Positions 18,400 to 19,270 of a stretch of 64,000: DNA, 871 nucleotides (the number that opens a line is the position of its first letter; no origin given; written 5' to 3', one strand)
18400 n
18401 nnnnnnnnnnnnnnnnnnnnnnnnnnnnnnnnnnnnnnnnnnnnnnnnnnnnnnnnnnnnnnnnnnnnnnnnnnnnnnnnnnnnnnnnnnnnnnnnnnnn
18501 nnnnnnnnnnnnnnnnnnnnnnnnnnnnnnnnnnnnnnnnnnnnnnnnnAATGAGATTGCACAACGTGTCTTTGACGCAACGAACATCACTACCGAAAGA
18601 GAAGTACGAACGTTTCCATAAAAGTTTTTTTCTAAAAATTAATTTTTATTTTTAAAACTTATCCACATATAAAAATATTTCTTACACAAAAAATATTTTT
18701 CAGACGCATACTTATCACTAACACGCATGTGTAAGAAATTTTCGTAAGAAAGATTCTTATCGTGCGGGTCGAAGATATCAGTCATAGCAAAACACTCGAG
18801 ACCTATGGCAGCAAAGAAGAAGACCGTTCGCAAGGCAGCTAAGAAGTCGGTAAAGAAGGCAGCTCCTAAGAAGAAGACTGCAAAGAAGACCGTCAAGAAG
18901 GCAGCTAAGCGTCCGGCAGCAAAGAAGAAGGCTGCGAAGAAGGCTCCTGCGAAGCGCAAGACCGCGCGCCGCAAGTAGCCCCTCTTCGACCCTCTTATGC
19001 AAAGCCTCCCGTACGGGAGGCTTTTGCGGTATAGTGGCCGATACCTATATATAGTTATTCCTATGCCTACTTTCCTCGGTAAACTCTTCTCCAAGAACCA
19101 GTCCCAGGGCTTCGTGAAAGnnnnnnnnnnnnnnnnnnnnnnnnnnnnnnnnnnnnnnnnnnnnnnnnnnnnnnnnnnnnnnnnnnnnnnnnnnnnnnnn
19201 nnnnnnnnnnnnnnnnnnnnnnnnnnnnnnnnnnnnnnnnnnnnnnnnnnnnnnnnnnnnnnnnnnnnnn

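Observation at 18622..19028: Unannotated 57-aa histone-H1-like Lys/Ala-rich protein gene with AT-rich promoter region and its own terminator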

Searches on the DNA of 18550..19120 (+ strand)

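Call 24: search_rna_families(source=window, start=18550, end=19120, threshold=evalue, max_evalue=10)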
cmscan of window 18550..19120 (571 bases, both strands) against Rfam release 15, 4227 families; matches with E-value up to 10: 8.
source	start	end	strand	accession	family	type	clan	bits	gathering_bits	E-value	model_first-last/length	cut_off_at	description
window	18995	19060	-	RF01859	Phe_leader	Cis-reg; leader;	-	27.3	55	0.021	1-125/125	no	Phenylalanine leader peptide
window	18935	19029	+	RF00106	RNAI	Gene; antisense;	-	21.1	47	0.14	1-102/102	no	RNAI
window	18927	18994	-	RF00802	mir-207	Gene; miRNA;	-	19.2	88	0.67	1-78/78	no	mir-207 microRNA precursor family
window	18612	18638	+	RF01351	CRISPR-DR42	Gene; CRISPR;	-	17.8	40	8.7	1-29/29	no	CRISPR RNA direct repeat element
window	18663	18753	-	RF04177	BTnc201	Gene; sRNA;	-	16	105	4.5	1-99/99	no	Bacteroides sRNA BTnc201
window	18919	18985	-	RF00489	ctRNA_p42d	Gene; antisense;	-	14.1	50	6.1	1-46/46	no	ctRNA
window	18795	18898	-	RF02128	GNAS-AS1_2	Gene; lncRNA;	-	14.1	47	8.4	1-118/118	no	GNAS antisense RNA 1 conserved region 2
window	19089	19120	-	RF02147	MEG8_3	Gene; lncRNA;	-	10.6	40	5.3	39-66/66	5'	Maternally expressed 8 exon 3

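Call 44: build_rna_model(alignment_id=A3)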
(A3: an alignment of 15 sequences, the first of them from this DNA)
Model R1 built from alignment A3 (15 sequences, 79 columns); structure: RNAalifold consensus.
model positions 73; base pairs 16; branch points 0; effective number of sequences 3.21; information 0.773 bits per position. Calibrated on 0.2 Mb of random sequence (short: E-values are rough).
structure used (alignment columns):
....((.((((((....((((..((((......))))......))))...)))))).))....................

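Call 45: search_with_rna_model(model_id=R1, sources=[window, L003, L005, L006, L007, L008, L009, L010, L011, L013, L014, L015, L016, L017, L018, L020, L002], make_alignment=true, max_evalue=1)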
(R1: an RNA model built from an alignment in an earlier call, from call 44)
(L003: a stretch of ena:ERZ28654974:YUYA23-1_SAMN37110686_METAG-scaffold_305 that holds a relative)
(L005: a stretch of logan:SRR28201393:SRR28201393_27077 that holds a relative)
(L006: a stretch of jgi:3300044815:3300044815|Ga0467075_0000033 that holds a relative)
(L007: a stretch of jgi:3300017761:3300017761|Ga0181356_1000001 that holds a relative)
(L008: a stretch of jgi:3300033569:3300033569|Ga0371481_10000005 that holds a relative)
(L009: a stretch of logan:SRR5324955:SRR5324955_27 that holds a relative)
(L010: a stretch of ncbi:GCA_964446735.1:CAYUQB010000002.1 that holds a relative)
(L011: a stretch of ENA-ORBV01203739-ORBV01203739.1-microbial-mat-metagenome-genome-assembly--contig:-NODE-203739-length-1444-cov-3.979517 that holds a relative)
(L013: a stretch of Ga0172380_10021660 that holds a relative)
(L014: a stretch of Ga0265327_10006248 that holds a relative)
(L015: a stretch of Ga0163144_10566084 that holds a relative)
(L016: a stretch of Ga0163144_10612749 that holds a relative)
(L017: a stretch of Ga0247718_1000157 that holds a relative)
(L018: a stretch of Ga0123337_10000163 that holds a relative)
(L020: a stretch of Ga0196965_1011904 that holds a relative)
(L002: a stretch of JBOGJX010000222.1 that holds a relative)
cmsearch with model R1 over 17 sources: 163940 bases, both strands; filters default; matches with E-value up to 1: 33.
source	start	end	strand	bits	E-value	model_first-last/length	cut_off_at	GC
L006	4636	4708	+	98.2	1.8e-23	1-73/73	no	0.4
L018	1850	1921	+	91.6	1e-21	1-73/73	no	0.4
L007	4607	4678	+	90.5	2.1e-21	1-73/73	no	0.38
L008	4615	4686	+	90.2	2.4e-21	1-73/73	no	0.38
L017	6379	6451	-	90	2.8e-21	1-73/73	no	0.34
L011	163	234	+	88.7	6e-21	1-73/73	no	0.35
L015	95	165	+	88.5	7e-21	1-73/73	no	0.37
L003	4608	4678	+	88.3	7.7e-21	1-73/73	no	0.37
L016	941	1013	-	86.4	2.5e-20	1-73/73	no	0.33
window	18719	18789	+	84.9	6.2e-20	1-73/73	no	0.38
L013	3450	3521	+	78.8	2.7e-18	1-73/73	no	0.39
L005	4611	4676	+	74.4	4.1e-17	1-67/73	3'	0.36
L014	936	1007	-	74.3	4.5e-17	1-73/73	no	0.43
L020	1397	1466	+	73.7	6.4e-17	1-73/73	no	0.34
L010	4638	4707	+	64.6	1.8e-14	1-73/73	no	0.41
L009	4589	4659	+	37.3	3.9e-07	1-73/73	no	0.37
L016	964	1008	+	24.8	0.00085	6-50/73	no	0.27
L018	1855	1898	-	24.2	0.0013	6-50/73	no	0.36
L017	6402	6446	+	24.1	0.0014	6-50/73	no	0.31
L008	4620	4663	-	23.4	0.002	6-50/73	no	0.34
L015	100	142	-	20.9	0.0096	6-50/73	no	0.33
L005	4553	4601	-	20.6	0.012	3-53/73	no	0.24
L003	4550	4600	-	20.6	0.012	3-53/73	no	0.25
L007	4538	4598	-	20.4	0.013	1-73/73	no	0.21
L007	4612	4655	-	19.3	0.026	6-50/73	no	0.34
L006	4648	4679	-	19.1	0.03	13-44/73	no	0.22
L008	4546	4606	-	19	0.032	1-73/73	no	0.23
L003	4610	4658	-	18.9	0.033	3-53/73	no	0.37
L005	4613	4662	-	18.9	0.034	3-53/73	no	0.36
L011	168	211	-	17.8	0.065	6-50/73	no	0.3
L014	959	1002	+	16.9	0.11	6-50/73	no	0.36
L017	9974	10043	-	13.8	0.79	1-73/73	no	0.53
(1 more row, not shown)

Alignment A4: 33 matches aligned to the model, 109 columns, each read 5' to 3' on its own strand. Consensus structure (alignment columns), stored with it:
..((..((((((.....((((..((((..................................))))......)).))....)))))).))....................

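Call 46: search_with_rna_model(model_id=R1, sources=[window, L003, L005, L006, L007, L008, L009, L010, L011, L013, L014, L015, L016, L017, L018, L020], make_alignment=true, max_evalue=0.00001, show_alignments=0)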
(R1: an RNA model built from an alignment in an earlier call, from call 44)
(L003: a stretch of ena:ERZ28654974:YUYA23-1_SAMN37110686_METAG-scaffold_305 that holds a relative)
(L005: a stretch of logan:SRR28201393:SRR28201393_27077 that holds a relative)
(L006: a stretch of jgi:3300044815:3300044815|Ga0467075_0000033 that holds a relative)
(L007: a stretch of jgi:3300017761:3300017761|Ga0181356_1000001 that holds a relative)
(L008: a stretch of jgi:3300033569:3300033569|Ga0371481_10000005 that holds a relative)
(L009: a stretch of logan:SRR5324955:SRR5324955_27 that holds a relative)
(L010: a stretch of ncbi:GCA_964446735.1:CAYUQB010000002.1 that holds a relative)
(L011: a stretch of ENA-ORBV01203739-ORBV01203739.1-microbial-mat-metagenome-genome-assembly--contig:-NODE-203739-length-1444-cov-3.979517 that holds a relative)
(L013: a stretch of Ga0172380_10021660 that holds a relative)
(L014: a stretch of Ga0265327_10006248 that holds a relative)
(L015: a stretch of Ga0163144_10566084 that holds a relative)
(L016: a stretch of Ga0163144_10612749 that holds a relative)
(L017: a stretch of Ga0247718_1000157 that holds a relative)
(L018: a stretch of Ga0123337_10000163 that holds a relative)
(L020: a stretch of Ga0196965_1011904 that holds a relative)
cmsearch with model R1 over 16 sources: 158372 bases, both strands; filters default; matches with E-value up to 0.00001: 16.
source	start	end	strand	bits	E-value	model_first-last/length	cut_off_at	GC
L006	4636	4708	+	98.2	1.7e-23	1-73/73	no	0.4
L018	1850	1921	+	91.6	9.8e-22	1-73/73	no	0.4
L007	4607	4678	+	90.5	2e-21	1-73/73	no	0.38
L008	4615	4686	+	90.2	2.3e-21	1-73/73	no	0.38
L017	6379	6451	-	90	2.7e-21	1-73/73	no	0.34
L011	163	234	+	88.7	5.8e-21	1-73/73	no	0.35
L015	95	165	+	88.5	6.8e-21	1-73/73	no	0.37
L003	4608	4678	+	88.3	7.4e-21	1-73/73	no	0.37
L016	941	1013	-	86.4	2.4e-20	1-73/73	no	0.33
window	18719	18789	+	84.9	6e-20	1-73/73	no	0.38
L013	3450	3521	+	78.8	2.6e-18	1-73/73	no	0.39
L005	4611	4676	+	74.4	4e-17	1-67/73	3'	0.36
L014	936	1007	-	74.3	4.3e-17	1-73/73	no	0.43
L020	1397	1466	+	73.7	6.2e-17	1-73/73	no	0.34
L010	4638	4707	+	64.6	1.8e-14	1-73/73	no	0.41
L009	4589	4659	+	37.3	3.8e-07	1-73/73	no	0.37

Alignment A5: 16 matches aligned to the model, 77 columns, each read 5' to 3' on its own strand. Consensus structure (alignment columns), stored with it:
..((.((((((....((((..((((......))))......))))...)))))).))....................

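Call 69: search_with_rna_model(model_id=R1, sources=[L021, L022, L023, window], max_evalue=0.01, show_alignments=3)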
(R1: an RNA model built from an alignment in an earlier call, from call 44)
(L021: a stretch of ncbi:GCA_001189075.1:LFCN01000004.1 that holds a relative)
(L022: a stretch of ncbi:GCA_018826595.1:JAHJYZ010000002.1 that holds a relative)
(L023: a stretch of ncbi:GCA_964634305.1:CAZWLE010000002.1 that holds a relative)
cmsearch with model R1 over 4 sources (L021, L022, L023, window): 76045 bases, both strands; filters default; matches with E-value up to 0.01: 5.
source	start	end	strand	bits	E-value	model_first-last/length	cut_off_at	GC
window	18719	18789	+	84.9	2.9e-20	1-73/73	no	0.38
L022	2588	2660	+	76.7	4.8e-18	1-73/73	no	0.36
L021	2641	2709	+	65.9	3.8e-15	1-73/73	no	0.33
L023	2604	2680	+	21.2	0.0036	1-73/73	no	0.38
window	18661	18711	-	20.4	0.006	3-53/73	no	0.24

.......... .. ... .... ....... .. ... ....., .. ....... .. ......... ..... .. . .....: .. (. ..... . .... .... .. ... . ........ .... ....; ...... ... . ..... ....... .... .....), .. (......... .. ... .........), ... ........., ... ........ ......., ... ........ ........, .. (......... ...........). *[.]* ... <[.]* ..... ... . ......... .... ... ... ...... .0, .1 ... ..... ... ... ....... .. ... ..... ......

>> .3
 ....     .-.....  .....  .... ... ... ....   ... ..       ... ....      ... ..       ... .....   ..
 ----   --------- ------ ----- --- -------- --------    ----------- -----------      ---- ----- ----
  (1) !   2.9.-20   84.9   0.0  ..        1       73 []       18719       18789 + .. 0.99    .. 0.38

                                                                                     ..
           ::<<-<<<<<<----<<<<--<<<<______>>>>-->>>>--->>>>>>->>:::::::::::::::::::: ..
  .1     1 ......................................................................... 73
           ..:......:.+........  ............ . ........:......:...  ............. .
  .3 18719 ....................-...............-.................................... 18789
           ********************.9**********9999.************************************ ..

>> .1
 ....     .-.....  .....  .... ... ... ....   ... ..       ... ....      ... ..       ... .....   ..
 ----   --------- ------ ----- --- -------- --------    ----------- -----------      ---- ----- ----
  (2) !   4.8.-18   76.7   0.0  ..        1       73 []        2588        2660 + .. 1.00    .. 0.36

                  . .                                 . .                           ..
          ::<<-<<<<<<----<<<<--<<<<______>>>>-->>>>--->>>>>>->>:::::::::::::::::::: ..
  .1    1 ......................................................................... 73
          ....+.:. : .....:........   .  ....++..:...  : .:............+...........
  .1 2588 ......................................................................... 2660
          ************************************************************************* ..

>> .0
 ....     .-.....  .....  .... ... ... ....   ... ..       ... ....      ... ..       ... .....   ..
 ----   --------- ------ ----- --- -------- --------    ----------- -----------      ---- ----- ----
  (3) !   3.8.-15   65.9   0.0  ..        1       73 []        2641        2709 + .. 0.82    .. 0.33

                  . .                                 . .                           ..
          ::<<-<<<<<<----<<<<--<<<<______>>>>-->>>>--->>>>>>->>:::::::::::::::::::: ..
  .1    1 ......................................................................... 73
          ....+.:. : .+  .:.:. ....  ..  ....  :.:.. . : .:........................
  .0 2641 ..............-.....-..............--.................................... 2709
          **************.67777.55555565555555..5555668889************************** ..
